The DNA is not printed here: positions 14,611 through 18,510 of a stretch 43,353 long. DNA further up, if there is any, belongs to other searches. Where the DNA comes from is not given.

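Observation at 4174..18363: Giant 4,729-codon gene for a lipobox-anchored Flg_new + BspA-LRR surface protein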

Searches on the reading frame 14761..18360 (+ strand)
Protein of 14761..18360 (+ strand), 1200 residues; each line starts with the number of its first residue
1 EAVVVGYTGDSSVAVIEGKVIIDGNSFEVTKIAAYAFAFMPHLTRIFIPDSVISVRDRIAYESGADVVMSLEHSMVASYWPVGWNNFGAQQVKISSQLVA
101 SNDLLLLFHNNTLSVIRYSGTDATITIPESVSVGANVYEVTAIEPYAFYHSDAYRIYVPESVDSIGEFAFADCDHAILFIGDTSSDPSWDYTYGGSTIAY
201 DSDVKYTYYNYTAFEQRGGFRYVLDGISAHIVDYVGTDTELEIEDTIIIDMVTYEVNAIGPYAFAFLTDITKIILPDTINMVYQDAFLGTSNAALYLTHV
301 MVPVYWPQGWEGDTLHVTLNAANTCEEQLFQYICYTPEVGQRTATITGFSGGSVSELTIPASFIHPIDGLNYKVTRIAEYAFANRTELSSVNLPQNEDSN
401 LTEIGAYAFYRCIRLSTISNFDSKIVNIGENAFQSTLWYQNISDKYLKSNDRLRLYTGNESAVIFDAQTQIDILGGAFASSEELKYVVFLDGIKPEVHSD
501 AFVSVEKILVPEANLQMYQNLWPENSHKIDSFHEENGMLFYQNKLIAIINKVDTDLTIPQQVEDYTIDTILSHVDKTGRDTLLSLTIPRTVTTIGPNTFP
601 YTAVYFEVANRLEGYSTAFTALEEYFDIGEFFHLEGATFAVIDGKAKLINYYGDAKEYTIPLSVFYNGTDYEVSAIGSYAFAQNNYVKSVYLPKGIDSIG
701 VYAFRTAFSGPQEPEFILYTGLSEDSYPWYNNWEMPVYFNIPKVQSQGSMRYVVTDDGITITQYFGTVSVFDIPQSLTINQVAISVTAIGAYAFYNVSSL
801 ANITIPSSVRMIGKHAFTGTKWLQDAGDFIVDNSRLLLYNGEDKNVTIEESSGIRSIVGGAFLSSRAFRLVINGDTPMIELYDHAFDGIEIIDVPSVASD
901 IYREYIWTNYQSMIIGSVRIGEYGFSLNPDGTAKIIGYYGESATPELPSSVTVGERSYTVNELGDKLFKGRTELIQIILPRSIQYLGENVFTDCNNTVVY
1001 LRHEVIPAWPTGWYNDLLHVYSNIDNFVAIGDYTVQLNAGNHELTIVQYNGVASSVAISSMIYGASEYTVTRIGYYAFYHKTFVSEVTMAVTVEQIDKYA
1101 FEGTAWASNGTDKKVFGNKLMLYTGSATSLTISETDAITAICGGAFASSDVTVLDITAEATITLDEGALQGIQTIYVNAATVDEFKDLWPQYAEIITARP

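Call 41: search_protein_representatives(protein=window:14761-18360:+)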
Query: 1200 residues. Proteins with E-value up to 0.001 (for the whole library): 121700; up to 1e-10: 42482; up to 1e-30: 2757. The best 150 are listed.
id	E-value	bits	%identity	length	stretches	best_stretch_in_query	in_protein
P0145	0.0e+00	1040.4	36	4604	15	2-962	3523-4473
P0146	1.5e-166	572.7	33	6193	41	583-827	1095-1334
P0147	3.6e-124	432.4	32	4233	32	255-439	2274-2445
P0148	1.0e-111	391.2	33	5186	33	257-437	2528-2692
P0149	2.8e-111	389.7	41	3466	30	129-420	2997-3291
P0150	4.9e-107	375.7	36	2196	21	154-422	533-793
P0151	6.6e-107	375.2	31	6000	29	961-1164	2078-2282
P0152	1.9e-103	363.8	37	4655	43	582-821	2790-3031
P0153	3.1e-102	359.8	32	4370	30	963-1168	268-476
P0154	6.6e-102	358.7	34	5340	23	673-823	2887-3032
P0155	2.0e-100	353.8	33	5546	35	959-1102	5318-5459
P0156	2.9e-98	346.6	32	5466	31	255-435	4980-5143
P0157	6.0e-95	335.6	35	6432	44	673-822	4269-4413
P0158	1.3e-94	334.5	34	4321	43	672-823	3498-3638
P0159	2.3e-92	327.1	31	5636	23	909-998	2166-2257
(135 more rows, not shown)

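Call 43: find_encoding_contigs(protein=P0145, flank=10000, max_places=4)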
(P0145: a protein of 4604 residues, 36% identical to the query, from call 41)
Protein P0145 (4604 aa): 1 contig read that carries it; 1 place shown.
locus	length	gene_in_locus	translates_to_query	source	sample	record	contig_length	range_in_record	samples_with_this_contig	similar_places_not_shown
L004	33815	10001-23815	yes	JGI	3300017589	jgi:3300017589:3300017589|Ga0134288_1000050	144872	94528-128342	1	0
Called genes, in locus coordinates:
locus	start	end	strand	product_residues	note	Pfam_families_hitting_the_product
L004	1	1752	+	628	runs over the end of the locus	PF02922:CBM_48, PF00128:Alpha-amylase, PF02806:Alpha-amylase_C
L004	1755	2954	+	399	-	PF00483:NTP_transferase, PF25084:LbH_EIF2B, PF24894:Hexapep_GlmU, PF25087:GMPPB_C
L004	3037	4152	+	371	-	PF00483:NTP_transferase, PF25084:LbH_EIF2B, PF24894:Hexapep_GlmU, PF25247:LbH_GLGC (weak), PF25087:GMPPB_C (faint)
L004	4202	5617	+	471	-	PF08323:Glyco_transf_5, PF00534:Glycos_transf_1, PF13692:Glyco_trans_1_4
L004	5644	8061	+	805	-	PF00343:Phosphorylase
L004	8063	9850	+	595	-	PF00128:Alpha-amylase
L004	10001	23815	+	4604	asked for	PF07523:Big_3 (weak), PF09479:Flg_new, PF13306:LRR_5, PF13855:LRR_8 (faint), PF13306:LRR_5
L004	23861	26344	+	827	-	-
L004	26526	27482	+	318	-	PF02690:Na_Pi_cotrans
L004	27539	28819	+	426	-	PF00668:Condensation (weak)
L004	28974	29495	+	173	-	PF02664:LuxS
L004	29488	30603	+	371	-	PF02073:Peptidase_M29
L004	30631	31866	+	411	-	PF01553:Acyltransferase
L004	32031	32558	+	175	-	PF04014:MazE_antitoxin, PF15714:SpoVT_C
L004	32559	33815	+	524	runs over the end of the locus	PF01554:MatE, PF01943:Polysacc_synt, PF03023:MurJ, PF01554:MatE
